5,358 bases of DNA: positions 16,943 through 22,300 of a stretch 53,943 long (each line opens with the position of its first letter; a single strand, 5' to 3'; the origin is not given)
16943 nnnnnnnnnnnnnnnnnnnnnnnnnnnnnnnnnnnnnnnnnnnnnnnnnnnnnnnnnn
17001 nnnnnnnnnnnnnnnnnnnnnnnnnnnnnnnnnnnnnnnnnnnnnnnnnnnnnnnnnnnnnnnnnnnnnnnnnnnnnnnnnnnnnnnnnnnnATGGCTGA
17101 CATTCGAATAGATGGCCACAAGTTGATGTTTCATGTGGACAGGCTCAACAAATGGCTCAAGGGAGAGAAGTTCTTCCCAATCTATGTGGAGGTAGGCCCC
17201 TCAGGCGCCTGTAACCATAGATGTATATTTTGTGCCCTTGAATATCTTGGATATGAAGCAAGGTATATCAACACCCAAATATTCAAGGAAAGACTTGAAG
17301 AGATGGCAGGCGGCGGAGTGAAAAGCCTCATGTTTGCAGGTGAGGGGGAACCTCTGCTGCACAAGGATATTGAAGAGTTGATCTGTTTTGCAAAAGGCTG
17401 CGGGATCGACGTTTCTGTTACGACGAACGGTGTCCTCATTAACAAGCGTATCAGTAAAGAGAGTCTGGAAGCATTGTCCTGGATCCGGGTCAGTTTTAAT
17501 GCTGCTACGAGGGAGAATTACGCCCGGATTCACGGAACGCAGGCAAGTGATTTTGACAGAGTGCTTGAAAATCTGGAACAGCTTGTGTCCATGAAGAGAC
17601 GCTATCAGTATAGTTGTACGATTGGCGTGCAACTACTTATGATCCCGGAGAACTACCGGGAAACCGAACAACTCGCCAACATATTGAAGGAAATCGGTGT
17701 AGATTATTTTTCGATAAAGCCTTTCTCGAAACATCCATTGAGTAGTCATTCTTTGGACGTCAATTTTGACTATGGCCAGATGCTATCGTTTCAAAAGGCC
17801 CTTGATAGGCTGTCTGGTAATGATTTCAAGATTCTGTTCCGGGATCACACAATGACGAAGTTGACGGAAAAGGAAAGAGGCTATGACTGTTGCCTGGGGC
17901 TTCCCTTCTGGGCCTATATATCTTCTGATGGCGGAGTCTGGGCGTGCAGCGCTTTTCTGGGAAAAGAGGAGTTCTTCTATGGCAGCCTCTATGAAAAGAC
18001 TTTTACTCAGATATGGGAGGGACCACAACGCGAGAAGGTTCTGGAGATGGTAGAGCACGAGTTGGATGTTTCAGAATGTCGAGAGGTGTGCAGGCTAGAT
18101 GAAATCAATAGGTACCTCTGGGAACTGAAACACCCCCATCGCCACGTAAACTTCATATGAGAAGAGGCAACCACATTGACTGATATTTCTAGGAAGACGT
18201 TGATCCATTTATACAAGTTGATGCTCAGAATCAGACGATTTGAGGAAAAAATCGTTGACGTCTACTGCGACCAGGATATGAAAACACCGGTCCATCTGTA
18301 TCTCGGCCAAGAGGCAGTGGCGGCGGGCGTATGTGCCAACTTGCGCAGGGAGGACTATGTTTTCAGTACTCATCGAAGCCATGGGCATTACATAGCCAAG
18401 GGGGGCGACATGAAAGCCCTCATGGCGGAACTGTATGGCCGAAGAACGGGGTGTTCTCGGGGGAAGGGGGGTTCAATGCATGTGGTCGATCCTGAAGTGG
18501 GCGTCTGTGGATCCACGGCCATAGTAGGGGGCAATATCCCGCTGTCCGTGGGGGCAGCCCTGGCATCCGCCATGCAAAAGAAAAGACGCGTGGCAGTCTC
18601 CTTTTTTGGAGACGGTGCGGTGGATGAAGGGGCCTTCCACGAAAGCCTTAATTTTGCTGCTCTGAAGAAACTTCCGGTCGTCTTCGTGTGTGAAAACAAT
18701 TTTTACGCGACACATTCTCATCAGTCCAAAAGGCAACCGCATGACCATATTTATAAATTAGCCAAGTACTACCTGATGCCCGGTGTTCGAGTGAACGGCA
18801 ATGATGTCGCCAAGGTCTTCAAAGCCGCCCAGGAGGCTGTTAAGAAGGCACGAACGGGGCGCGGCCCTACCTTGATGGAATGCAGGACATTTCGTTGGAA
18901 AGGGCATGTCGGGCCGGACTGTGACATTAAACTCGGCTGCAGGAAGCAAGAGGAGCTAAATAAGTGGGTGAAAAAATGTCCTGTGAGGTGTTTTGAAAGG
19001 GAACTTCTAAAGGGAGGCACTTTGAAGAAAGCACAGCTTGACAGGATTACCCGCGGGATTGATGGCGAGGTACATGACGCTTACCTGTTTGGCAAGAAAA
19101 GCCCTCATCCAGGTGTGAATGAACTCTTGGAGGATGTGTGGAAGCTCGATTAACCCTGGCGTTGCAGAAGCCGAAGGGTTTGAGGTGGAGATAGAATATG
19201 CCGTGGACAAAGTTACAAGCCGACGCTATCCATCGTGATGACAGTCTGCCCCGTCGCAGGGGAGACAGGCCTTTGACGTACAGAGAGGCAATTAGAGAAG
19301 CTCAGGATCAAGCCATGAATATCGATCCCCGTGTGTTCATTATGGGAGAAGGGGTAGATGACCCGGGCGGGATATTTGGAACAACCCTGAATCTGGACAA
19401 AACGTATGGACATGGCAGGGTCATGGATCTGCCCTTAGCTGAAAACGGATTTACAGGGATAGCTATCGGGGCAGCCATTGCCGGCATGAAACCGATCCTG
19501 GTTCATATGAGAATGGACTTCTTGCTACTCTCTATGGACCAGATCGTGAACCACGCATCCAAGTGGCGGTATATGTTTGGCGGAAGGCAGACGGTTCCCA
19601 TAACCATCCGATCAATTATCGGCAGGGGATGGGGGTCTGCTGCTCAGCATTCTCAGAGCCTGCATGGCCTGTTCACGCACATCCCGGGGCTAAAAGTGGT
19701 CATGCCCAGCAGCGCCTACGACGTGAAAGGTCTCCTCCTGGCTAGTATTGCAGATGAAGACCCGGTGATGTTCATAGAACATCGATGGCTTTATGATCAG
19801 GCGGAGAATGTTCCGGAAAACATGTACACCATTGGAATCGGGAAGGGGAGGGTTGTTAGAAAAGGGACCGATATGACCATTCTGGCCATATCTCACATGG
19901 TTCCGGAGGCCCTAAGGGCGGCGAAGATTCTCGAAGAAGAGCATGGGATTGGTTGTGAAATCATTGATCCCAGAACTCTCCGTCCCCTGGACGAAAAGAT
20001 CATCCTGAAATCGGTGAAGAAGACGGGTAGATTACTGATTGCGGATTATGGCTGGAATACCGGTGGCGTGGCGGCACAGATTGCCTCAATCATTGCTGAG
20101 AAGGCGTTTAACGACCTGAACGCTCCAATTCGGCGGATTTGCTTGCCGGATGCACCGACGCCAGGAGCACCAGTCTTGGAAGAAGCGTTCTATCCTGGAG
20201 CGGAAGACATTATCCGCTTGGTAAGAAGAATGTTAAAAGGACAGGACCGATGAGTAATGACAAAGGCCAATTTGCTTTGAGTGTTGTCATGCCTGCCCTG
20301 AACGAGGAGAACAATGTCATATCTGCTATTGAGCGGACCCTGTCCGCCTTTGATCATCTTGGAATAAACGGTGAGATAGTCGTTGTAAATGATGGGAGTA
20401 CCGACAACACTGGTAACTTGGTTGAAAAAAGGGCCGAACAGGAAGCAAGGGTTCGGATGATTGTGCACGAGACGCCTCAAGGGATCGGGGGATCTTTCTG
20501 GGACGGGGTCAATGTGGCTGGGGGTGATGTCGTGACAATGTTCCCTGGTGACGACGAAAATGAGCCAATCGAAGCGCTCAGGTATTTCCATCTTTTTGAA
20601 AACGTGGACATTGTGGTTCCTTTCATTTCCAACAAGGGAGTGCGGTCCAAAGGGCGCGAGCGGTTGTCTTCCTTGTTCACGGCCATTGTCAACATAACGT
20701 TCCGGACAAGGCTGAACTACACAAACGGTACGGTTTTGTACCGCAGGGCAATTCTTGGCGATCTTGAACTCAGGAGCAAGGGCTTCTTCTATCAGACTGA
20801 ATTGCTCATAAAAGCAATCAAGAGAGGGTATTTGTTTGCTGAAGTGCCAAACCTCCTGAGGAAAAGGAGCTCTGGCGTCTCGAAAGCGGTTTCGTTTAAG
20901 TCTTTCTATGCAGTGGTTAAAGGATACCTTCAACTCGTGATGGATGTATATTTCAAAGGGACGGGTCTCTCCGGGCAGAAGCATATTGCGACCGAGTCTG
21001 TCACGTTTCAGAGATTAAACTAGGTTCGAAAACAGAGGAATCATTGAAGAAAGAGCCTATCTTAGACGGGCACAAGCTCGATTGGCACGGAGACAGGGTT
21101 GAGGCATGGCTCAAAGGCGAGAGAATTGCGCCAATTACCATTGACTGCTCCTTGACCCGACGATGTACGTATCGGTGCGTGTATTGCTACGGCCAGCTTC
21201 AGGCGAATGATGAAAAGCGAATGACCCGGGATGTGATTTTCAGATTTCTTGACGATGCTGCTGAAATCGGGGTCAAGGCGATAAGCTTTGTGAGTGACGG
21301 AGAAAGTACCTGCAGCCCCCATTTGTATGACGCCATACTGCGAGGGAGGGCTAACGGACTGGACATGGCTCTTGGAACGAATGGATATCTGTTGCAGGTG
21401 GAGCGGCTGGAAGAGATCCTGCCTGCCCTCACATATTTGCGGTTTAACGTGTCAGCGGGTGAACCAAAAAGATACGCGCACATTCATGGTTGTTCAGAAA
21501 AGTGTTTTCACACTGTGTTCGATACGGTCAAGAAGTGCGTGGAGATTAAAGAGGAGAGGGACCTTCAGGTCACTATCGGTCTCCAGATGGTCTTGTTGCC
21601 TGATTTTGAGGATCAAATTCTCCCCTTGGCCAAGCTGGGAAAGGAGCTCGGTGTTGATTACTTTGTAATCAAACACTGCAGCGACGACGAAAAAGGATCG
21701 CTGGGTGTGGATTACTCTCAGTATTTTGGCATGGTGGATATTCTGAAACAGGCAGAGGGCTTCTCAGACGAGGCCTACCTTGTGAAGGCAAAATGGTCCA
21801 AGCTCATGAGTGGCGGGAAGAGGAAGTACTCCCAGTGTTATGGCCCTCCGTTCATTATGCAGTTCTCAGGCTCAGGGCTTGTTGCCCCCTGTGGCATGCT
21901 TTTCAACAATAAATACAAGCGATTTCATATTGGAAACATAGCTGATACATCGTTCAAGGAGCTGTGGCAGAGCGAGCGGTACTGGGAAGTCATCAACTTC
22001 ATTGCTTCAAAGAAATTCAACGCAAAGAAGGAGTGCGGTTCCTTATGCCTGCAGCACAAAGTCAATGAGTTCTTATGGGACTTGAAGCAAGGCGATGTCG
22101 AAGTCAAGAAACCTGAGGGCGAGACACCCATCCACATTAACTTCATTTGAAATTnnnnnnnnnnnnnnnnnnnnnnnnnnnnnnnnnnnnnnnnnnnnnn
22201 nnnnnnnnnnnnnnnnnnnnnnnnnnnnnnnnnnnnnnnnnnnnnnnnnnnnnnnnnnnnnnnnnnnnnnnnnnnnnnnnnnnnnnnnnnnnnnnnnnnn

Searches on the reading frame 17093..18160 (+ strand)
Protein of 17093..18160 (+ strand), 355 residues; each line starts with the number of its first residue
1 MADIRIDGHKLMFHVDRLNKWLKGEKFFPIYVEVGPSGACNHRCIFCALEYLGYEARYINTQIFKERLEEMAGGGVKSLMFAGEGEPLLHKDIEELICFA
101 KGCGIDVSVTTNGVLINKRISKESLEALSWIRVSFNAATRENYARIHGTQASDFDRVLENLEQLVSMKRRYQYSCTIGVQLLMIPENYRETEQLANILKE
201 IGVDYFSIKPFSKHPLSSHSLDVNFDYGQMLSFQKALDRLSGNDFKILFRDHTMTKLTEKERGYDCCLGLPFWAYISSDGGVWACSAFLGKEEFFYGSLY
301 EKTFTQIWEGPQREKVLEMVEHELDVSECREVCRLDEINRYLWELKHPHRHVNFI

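Call 16: search_protein_families(library=pfam, proteins=[window:17093-18160:+], max_evalue=0.0001)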
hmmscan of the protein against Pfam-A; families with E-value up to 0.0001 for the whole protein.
window:17093-18160:+ (355 aa): 2 families
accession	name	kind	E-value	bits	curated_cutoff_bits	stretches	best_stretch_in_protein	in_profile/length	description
PF04055.27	Radical_SAM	-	1.1e-18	68.4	29.5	1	36-196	3-164/166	Radical SAM superfamily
PF13186.11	SPASM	-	6.6e-06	26.8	21.5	1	271-330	5-64/67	Iron-sulfur cluster-binding domain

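Call 51: search_protein_families(library=ncbifam, proteins=[window:17093-18160:+], max_evalue=1e-10)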
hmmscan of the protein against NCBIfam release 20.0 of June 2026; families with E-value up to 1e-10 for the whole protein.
window:17093-18160:+ (355 aa): 16 families
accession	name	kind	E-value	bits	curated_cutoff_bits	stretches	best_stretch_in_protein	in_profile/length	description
TIGR04317.1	W_rSAM_matur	equivalog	3.4e-26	92.2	380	1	30-297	6-268/349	tungsten cofactor oxidoreductase radical SAM maturase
TIGR02668.1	moaA_archaeal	equivalog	5.6e-18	65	325.25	1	39-165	19-144/303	GTP 3',8-cyclase MoaA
NF038283.1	viperin_w_prok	equivalog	1.5e-17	63.7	180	1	39-201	11-178/281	viperin family antiviral radical SAM protein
NF001199.0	PRK00164.2-1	equivalog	9.2e-16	57.8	231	1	39-166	21-147/308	GTP 3',8-cyclase MoaA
TIGR02666.1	moaA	equivalog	2.7e-15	56.2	284.05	1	39-168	19-154/336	GTP 3',8-cyclase MoaA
TIGR04545.1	rSAM_ahbD_hemeb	equivalog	1.6e-14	54.1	500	1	39-313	9-291/339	heme b synthase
TIGR04466.1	rSAM_BlsE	equivalog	2.3e-14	53.6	400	1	38-208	11-172/327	cytosylglucuronate decarboxylase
TIGR04054.1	rSAM_NirJ1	equivalog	6.7e-14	51.3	650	1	38-204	44-203/387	putative heme d1 biosynthesis radical SAM protein NirJ1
TIGR04426.1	rSAM_desII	equivalog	1.1e-13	50.7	450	1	21-201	105-289/468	dTDP-4-amino-4,6-dideoxy-D-glucose ammonia-lyase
TIGR04311.1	rSAM_Geo_metal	subfamily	1.3e-13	50.8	400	1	31-212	4-191/423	radical SAM/SPASM family putative metalloenzyme maturase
TIGR04546.1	rSAM_ahbC_deAc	equivalog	1.3e-13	50.6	650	1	39-200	48-202/390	12,18-didecarboxysiroheme deacetylase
TIGR04055.1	rSAM_NirJ2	equivalog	3e-13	50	500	1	39-177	9-146/326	putative heme d1 biosynthesis radical SAM protein NirJ2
NF045574.1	sacti_mat_StsB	exception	3.1e-13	49.4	625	1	39-312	105-364/466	StsB family radical SAM/SPASM domain sactipeptide maturase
TIGR04347.1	pseudo_SAM_Halo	equivalog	3.5e-12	46.3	525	1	38-209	46-210/390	TIGR04347 family pseudo-SAM/SPASM protein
TIGR04303.1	GeoRSP_rSAM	equivalog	1.2e-11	44.8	400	1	38-212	13-178/325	GeoRSP system radical SAM/SPASM protein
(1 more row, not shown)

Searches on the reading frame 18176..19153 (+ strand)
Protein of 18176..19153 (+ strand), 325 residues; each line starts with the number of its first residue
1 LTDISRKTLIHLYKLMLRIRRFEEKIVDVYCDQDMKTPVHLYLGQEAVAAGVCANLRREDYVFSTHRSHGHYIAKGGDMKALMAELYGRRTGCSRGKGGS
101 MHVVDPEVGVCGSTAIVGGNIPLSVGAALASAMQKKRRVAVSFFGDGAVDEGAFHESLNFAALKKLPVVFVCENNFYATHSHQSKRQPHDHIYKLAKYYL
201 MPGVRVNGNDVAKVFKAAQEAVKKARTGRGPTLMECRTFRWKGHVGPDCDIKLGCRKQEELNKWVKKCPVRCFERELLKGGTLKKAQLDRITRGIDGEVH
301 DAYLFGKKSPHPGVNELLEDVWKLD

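Call 16: search_protein_families(library=pfam, proteins=[window:18176-19153:+], max_evalue=0.0001)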
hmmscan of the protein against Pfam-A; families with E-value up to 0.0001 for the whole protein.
window:18176-19153:+ (325 aa): 2 families
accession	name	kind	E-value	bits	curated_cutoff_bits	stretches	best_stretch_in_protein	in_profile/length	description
PF00676.26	E1_dh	-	4e-71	239.9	22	1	16-313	3-298/300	Dehydrogenase E1 component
PF02775.26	TPP_enzyme_C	-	8.4e-07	29.3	21.9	1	112-236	25-151/151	Thiamine pyrophosphate enzyme, C-terminal TPP binding domain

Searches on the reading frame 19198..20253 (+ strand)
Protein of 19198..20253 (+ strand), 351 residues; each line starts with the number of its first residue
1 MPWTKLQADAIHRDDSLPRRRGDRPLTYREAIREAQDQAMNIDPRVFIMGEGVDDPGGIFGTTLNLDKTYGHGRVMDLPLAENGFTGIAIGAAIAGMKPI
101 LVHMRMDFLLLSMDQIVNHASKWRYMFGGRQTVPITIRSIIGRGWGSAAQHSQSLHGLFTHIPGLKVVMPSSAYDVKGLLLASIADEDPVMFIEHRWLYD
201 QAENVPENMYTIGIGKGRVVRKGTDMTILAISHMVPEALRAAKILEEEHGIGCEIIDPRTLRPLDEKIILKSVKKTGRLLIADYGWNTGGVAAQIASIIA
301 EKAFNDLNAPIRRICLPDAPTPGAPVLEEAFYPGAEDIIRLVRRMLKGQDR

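Call 16: search_protein_families(library=pfam, proteins=[window:19198-20253:+], max_evalue=0.0001)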
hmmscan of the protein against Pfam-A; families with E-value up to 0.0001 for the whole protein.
window:19198-20253:+ (351 aa): 2 families
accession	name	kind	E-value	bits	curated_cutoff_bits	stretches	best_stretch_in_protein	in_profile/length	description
PF02780.25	Transketolase_C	-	2.8e-38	131.1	25.9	1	215-338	1-124/124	Transketolase, C-terminal domain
PF02779.29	Transket_pyr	-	5e-35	121.1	27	1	26-199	3-172/174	Transketolase, pyrimidine binding domain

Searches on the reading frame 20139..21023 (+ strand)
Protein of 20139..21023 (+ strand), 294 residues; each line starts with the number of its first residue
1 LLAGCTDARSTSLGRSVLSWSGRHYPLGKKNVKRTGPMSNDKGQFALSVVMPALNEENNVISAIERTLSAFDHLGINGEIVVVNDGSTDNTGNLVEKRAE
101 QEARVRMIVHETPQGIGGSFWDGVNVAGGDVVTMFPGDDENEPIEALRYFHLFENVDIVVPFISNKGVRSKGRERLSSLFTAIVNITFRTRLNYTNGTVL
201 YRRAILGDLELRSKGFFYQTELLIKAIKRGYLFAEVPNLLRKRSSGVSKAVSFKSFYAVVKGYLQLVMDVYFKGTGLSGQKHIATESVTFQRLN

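Call 16: search_protein_families(library=pfam, proteins=[window:20139-21023:+], max_evalue=0.0001)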
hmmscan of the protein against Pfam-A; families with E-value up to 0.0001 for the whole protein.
window:20139-21023:+ (294 aa): 1 family
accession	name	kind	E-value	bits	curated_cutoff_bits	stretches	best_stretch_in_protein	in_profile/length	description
PF00535.33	Glycos_transf_2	-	9.8e-20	71.6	23.3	1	48-206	1-164/168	Glycosyl transferase family 2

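Call 51: search_protein_families(library=ncbifam, proteins=[window:20139-21023:+], max_evalue=1e-10)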
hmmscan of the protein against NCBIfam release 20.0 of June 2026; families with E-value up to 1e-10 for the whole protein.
window:20139-21023:+ (294 aa): 5 families
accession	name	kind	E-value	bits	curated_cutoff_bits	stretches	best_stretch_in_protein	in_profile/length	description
NF007986.1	PRK10714.1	equivalog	9.8e-13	47.8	529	1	47-207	8-170/316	undecaprenyl-phosphate 4-deoxy-4-formamido-L-arabinose transferase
TIGR03937.1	PgaC_IcaA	equivalog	3.8e-12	45.9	422.3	1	39-138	39-135/407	poly-beta-1,6-N-acetyl-D-glucosamine synthase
NF010496.0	PRK13915.1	equivalog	6.8e-12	45.1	262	1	38-138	24-126/307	glucosyl-3-phosphoglycerate synthase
TIGR04182.1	glyco_TIGR04182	equivalog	4.7e-11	42.6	325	1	48-247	3-197/293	S-layer glycoprotein N-glycosyltransferase AglJ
NF047588.1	GlcsyltransPgfSStrep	equivalog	6.9e-11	41.9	500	1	47-192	3-149/308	glycosyltransferase PgfS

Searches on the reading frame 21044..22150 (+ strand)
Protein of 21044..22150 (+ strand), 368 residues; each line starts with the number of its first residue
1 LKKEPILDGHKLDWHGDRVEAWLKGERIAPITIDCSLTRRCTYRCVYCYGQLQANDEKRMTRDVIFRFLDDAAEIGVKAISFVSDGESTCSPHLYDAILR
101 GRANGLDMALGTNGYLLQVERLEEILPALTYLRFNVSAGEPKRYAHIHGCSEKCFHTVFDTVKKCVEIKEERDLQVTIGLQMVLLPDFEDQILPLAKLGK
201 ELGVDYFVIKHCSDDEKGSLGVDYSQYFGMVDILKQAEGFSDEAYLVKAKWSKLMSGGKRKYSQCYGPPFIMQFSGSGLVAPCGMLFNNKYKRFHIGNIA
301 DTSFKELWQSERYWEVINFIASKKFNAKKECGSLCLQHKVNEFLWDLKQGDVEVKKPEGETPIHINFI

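Call 16: search_protein_families(library=pfam, proteins=[window:21044-22150:+], max_evalue=0.0001)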
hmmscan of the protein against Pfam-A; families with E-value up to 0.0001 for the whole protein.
window:21044-22150:+ (368 aa): 2 families
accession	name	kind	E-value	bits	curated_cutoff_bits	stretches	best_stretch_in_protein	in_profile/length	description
PF04055.27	Radical_SAM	-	1.1e-14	55.3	29.5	1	36-188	2-154/166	Radical SAM superfamily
PF13186.11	SPASM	-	4.6e-08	33.7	21.5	1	265-332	1-64/67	Iron-sulfur cluster-binding domain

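Call 51: search_protein_families(library=ncbifam, proteins=[window:21044-22150:+], max_evalue=1e-10)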
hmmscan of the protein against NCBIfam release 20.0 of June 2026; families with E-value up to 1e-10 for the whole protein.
window:21044-22150:+ (368 aa): 7 families
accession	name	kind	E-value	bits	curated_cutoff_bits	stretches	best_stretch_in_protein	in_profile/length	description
TIGR04317.1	W_rSAM_matur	equivalog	2.2e-21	76.4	380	1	36-331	9-313/349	tungsten cofactor oxidoreductase radical SAM maturase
TIGR04051.1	rSAM_NirJ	equivalog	8.3e-14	51.3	515.45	1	35-213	6-177/354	heme d1 biosynthesis radical SAM protein NirJ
TIGR04347.1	pseudo_SAM_Halo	equivalog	4.7e-13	49.2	525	1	30-217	38-217/390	TIGR04347 family pseudo-SAM/SPASM protein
TIGR02668.1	moaA_archaeal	equivalog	3.3e-12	46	325.25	1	35-168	14-146/303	GTP 3',8-cyclase MoaA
NF001199.0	PRK00164.2-1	equivalog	9.3e-12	44.7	231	1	35-213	16-189/308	GTP 3',8-cyclase MoaA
NF038283.1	viperin_w_prok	equivalog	5.4e-11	42.2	180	1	32-166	3-144/281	viperin family antiviral radical SAM protein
TIGR04054.1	rSAM_NirJ1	equivalog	6.9e-11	41.4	650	0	36-179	41-183/387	putative heme d1 biosynthesis radical SAM protein NirJ1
